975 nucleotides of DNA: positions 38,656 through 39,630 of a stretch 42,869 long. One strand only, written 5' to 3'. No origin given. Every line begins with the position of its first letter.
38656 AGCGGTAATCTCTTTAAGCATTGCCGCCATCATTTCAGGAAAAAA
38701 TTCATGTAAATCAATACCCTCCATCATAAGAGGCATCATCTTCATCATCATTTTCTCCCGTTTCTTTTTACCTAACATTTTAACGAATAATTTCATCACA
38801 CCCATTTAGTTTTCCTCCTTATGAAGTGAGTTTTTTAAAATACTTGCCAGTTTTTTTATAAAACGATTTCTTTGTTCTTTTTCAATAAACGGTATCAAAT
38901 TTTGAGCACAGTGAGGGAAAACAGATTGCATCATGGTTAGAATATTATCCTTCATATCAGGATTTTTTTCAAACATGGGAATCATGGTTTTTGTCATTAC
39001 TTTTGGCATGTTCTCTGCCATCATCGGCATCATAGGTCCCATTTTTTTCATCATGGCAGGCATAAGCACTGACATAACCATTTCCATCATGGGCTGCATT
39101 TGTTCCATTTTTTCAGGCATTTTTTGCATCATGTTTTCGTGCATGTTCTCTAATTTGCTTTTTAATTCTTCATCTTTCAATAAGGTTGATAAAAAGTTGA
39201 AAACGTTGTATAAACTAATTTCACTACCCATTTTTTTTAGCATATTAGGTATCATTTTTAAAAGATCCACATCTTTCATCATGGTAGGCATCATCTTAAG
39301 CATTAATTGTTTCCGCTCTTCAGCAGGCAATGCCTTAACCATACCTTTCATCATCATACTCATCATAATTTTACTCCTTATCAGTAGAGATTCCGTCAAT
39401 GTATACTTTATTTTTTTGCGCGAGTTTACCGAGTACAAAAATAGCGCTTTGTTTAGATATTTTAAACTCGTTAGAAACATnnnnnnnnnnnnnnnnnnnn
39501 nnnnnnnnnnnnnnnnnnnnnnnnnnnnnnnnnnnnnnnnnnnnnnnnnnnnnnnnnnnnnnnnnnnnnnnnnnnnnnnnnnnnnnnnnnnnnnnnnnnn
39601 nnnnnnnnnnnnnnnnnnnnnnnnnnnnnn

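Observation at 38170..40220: ArsR-headed four-gene operon encoding three methionine-cluster proteins, one fused to DUF302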

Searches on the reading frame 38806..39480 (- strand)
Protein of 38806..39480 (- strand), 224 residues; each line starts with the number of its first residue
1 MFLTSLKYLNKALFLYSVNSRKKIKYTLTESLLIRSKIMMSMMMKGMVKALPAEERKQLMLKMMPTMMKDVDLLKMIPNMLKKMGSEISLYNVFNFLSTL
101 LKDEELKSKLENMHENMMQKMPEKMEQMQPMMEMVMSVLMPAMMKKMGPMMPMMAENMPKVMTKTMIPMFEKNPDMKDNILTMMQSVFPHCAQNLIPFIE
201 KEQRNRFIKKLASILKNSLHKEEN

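Call 3: search_protein_families(library=pfam, proteins=[window:38806-39366:-], max_evalue=1)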
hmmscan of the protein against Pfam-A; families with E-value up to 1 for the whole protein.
window:38806-39366:- (186 aa): 3 families
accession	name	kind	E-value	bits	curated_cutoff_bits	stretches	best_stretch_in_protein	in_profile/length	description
PF04286.17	DUF445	-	0.02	15.2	33.8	1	11-156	98-310/368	Protein of unknown function (DUF445)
PF14740.11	DUF4471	-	0.17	11.6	25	1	32-88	135-197/303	Domain of unknown function (DUF4471)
PF20439.3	SpoIVA_C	-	0.45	11.1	25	1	34-90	7-63/76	Sporulation stage IV protein A, C-terminal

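Call 4: search_protein_families(library=ncbifam, proteins=[window:38806-39366:-], max_evalue=1)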
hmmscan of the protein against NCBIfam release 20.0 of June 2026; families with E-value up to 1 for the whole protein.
window:38806-39366:- (186 aa): 1 family
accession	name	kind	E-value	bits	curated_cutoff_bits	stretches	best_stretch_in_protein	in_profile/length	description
NF000948.0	PRK00095.1-1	equivalog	0.0064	15.5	701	1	17-102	529-616/625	DNA mismatch repair endonuclease MutL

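Call 7: search_protein_families(library=ncbifam, proteins=[window:38806-39480:-, window:38806-39366:-], max_evalue=10)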
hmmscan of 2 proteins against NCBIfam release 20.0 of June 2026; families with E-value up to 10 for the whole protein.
window:38806-39480:- (224 aa): 1 family
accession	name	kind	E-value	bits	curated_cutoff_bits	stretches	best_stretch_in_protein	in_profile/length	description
NF000948.0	PRK00095.1-1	equivalog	0.012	14.6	701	1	54-140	528-616/625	DNA mismatch repair endonuclease MutL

window:38806-39366:- (186 aa): 1 family
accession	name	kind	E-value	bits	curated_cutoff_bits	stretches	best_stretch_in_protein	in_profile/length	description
NF000948.0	PRK00095.1-1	equivalog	0.0064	15.5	701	1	17-102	529-616/625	DNA mismatch repair endonuclease MutL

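Call 13: find_homologous_proteins(query=window:38806-39366:-, max_evalue=0.001)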
Query window:38806-39366:- (186 aa): 3 proteins with E <= 0.001 among 23 candidates.
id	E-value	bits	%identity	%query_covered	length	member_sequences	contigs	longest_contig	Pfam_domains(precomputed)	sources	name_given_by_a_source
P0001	1.9e-105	367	100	99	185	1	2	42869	-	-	-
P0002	9.7e-43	164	51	97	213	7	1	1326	-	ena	-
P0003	4.1e-18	84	32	93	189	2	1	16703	-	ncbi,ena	-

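Call 15: find_encoding_contigs(protein=P0003, flank=8000, max_places=4)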
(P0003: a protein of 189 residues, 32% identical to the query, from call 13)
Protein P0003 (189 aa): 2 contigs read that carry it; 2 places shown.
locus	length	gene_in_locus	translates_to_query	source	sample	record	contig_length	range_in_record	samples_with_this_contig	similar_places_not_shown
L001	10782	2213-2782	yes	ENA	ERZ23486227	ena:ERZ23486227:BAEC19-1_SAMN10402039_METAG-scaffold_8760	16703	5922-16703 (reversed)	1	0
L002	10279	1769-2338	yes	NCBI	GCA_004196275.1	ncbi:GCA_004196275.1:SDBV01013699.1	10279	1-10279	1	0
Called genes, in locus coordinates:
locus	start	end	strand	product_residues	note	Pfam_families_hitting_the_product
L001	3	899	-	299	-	?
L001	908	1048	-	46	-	-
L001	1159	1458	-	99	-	PF08803:ydhR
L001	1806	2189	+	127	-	PF01022:HTH_5, PF12840:HTH_20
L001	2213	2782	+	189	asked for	-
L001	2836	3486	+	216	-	PF03625:DUF302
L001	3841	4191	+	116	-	-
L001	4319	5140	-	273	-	PF03239:FTR1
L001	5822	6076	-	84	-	PF14242:DUF4342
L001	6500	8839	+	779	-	PF03030:H_PPase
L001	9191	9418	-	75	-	-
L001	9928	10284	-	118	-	-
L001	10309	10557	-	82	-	-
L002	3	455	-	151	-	?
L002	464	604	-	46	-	-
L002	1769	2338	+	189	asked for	-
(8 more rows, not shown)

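Call 16: find_encoding_contigs(protein=P0002, flank=5000, max_places=4)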
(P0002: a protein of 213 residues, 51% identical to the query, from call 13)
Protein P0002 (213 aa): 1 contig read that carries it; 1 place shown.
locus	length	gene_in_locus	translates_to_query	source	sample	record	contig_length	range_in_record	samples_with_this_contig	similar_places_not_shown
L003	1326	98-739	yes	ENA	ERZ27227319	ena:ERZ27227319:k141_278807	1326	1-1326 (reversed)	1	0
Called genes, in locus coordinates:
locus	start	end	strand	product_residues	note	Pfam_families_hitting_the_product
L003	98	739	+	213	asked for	-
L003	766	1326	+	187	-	?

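Call 34: search_protein_representatives(alignment_id=A1)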
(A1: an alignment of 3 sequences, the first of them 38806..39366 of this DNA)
Query: 3 sequences, 191 profile positions. Proteins with E-value up to 0.001 (for the whole library): 129; up to 1e-10: 64; up to 1e-30: 10. The best 129 are listed.
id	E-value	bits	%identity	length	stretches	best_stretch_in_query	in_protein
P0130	3.6e-56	206.1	-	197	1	1-187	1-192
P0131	1.2e-54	201.1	-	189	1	1-185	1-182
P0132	1.3e-46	174.9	-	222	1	1-187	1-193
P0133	3.5e-46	173.5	-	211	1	1-190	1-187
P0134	1.3e-45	171.6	-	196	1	1-186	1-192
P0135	1.1e-40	155.5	-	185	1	3-184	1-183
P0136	4.9e-40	153.4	-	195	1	1-185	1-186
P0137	1.0e-39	152.4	-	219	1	3-191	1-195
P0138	9.1e-38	146.0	-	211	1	3-187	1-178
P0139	6.2e-33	130.3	-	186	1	1-186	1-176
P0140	1.2e-30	122.8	-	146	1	1-105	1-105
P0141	2.6e-30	121.7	-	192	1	8-190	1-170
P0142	3.6e-30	121.2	-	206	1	3-187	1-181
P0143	1.2e-29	119.5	-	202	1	8-187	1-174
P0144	1.1e-27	113.2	-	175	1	1-173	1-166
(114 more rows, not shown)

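Call 52: predict_structure(alignment_id=A3)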
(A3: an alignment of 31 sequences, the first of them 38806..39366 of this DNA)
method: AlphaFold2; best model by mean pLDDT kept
length: 186 residues; sequences in the alignment: 31
mean_pLDDT: 87.3   pTM: 0.53
mean pLDDT of the five models: 87.3, 85.7, 82.5, 81.7, 79.3
residues with pLDDT >= 90: 79; 70-90: 105; 50-70: 2; < 50: 0
segments of 3 or more residues with pLDDT < 50: none
pLDDT, mean of each block of 10 residues (from residue 1): 77 87 83 80 81 83 89 87 84 84 88 92 94 94 93 95 95 94 77
secondary structure, 60 per line:
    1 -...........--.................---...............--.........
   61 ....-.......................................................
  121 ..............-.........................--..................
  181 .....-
elements in order: H2-12 H15-31 H35-49 H52-64 H66-134 H136-160 H163-185

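Call 56: fold_search(model_id=the predicted structure, library=pdb)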
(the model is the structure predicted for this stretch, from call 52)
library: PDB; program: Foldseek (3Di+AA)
matches with E <= 10: 1; with E <= 0.001: 0
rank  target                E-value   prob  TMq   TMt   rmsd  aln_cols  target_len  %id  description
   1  9pd3_S                9.1e+00  0.05  0.12  0.25  14.5        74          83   22  NER dual incision complex - DuIS (released 2026-02-18)

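Call 57: search_protein_families(library=pfam, alignment_id=A3, max_evalue=0.1)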
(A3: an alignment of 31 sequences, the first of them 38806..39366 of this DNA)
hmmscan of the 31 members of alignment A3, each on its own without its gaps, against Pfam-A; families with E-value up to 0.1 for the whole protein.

A. member 1, window:38806-39366:- (186 aa): 1 family
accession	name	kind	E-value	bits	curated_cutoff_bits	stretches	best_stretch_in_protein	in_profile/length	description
PF04286.17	DUF445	-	0.02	15.2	33.8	1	11-156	98-310/368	Protein of unknown function (DUF445)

B. families by the number of members that match (of 31 scanned): 30 families (the first 25 are shown)
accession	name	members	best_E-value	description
PF08676.16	MutL_C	2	0.0092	MutL C terminal dimerisation domain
PF04286.17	DUF445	2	0.02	Protein of unknown function (DUF445)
PF08264.19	Anticodon_1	1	3.1e-07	Anticodon-binding domain of tRNA ligase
PF24987.1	HEAT_EF3_N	1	0.0033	EF3 N-terminal HEAT repeat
PF20926.3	Htt_N-HEAT_1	1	0.0039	Huntingtin, N-terminal HEAT 1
PF04118.20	Dopey_N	1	0.0045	Dopey, N-terminal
PF25757.1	TPR_DNAAF5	1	0.0069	Dynein axonemal assembly factor 5-like, TPR repeats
PF16137.10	DUF4845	1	0.0083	Domain of unknown function (DUF4845)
PF16846.10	Cep3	1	0.0087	Centromere DNA-binding protein complex CBF3 subunit B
PF25240.1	PUB2_N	1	0.011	PUB2-like, N-terminal domain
PF22794.1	jr-ZPR1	1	0.012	ZPR1 jelly-roll domain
PF12531.13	DUF3731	1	0.012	DNA-K related protein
PF23206.1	PCDH15_12th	1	0.013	PCDH15-like domain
PF04463.17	2-thiour_desulf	1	0.018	2-thiouracil desulfurase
PF01602.26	Adaptin_N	1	0.019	Adaptin N terminal region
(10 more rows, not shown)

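Call 58: search_protein_families(library=ncbifam, alignment_id=A3, max_evalue=0.1)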
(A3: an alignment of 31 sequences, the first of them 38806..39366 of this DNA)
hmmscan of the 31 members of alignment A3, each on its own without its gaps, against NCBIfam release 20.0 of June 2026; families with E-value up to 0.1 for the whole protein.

A. member 1, window:38806-39366:- (186 aa): 1 family
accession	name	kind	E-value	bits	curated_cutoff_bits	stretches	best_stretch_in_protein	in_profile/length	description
NF000948.0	PRK00095.1-1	equivalog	0.0064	15.5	701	1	17-102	529-616/625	DNA mismatch repair endonuclease MutL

B. families by the number of members that match (of 31 scanned): 14 families
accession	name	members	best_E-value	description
NF007199.0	PRK09620.1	2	0.0036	hypothetical protein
NF000948.0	PRK00095.1-1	2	0.0064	DNA mismatch repair endonuclease MutL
NF008302.0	PRK11091.1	1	0.0029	aerobic respiration two-component sensor histidine kinase ArcB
NF010758.0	PRK14161.1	1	0.0056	nucleotide exchange factor GrpE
NF009166.1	PRK12513.1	1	0.018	RNA polymerase sigma factor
NF052560.1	ArdRibTfseLart1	1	0.03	NAD(+)--arginine ADP-ribosyltransferase Lart1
NF008195.0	PRK10949.1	1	0.056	signal peptide peptidase SppA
NF004692.0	PRK06032.1-3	1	0.062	flagellar assembly protein H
TIGR02574.1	stabl_TIGR02574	1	0.066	putative addiction module component, TIGR02574 family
NF033404.1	YneK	1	0.071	putative protein YneK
NF008189.1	PRK10942.1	1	0.077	serine endoprotease DegP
NF000155.1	trim_DfrC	1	0.085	trimethoprim-sensitive dihydrofolate reductase DfrC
TIGR01320.1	mal_quin_oxido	1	0.088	malate dehydrogenase (quinone)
NF051880.1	FlagAsmCDGMPTipF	1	0.091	flagella assembly cyclic-di-GMP phosphodiesterase TipF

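Call 61: search_protein_families(library=ncbifam, proteins=[L001:1806-2189:+], max_evalue=0.0001)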
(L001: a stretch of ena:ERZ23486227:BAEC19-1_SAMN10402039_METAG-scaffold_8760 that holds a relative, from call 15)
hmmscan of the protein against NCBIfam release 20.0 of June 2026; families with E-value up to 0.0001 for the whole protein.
L001:1806-2189:+ (127 aa): 8 families
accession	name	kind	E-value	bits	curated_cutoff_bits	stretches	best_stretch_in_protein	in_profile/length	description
NF033788.1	HTH_metalloreg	subfamily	3.3e-22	78.1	55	1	43-115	2-75/77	metalloregulator ArsR/SmtB family transcription factor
NF033789.1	repress_SdpR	subfamily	2.4e-14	53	100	1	46-114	2-70/79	autorepressor SdpR family transcription factor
NF007528.0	PRK10141.1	subfamily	1.4e-10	41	97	1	44-111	8-76/117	metalloregulator ArsR/SmtB family transcription factor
NF045707.1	Dbac_1936_reg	equivalog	3.1e-10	40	115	1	37-110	2-75/99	ArsR/SmtB-type metalloregulator TsoR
NF041413.1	ArsR_Rv2640c_fam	equivalog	3.6e-10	40.3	155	1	43-115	33-108/118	Rv2640c family ArsR-like transcriptional regulator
NF053755.1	MsvR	equivalog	3.3e-08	33.5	220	1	45-99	6-60/236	transcriptional factor MsvR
NF053602.1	Phr_regulator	exception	3e-05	23.7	320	1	44-98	4-58/191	heat shock transcription regulator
NF047906.1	CdPbTransRegCmtR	equivalog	8.1e-05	22.5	150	1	33-114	2-83/104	Cd(II)/Pb(II)-sensing metalloregulatory transcriptional regulator CmtR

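Call 88: list_cluster_members(proteins=[P0003, P0130, P0131, P0132, P0133, P0135, P0137, P0138, P0128, P0050])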
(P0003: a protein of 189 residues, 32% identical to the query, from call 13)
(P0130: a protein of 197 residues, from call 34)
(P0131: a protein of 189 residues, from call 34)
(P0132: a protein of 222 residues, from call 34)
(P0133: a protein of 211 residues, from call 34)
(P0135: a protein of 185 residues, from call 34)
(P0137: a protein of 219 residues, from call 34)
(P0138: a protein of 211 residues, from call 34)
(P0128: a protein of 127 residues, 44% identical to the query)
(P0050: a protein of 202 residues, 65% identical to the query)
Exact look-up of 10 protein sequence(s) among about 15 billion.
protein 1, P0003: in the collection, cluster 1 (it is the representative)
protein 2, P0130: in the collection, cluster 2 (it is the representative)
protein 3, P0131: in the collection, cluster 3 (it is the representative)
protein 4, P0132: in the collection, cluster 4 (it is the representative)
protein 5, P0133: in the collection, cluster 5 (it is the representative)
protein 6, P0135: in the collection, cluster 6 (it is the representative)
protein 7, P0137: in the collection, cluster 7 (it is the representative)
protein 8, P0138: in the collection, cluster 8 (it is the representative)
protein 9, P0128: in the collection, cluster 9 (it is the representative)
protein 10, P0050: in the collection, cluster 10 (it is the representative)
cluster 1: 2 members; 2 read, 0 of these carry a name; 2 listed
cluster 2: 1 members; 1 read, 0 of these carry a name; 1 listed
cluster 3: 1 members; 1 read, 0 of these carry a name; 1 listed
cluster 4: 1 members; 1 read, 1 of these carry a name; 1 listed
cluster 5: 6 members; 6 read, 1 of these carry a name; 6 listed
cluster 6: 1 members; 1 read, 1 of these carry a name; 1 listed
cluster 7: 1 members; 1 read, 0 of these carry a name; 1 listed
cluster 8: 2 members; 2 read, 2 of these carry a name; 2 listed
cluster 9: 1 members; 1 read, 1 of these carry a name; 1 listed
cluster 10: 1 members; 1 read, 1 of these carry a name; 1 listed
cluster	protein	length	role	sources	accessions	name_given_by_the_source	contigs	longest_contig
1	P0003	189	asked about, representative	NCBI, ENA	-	-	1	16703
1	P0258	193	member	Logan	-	-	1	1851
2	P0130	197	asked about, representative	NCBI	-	-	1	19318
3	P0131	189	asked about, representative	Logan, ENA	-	-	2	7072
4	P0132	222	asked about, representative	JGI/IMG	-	hypothetical protein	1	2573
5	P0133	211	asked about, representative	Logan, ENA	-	-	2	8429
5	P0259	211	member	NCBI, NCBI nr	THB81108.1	MAG: hypothetical protein D3926_03825 [Desulfobacteraceae bacterium]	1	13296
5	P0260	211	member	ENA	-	-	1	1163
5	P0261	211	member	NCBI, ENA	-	-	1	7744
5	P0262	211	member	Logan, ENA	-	-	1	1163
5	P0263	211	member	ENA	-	-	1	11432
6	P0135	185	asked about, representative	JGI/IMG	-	hypothetical protein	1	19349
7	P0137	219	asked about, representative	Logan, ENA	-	-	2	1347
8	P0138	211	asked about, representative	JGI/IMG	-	hypothetical protein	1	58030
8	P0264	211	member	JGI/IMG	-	hypothetical protein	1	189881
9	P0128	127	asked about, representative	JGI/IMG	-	hypothetical protein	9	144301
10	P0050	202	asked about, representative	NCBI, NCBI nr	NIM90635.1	MAG: DUF302 domain-containing protein [Candidatus Aminicenantes bacterium] | DUF302 domain-containing protein [Candidatus Aminicenantes bacterium]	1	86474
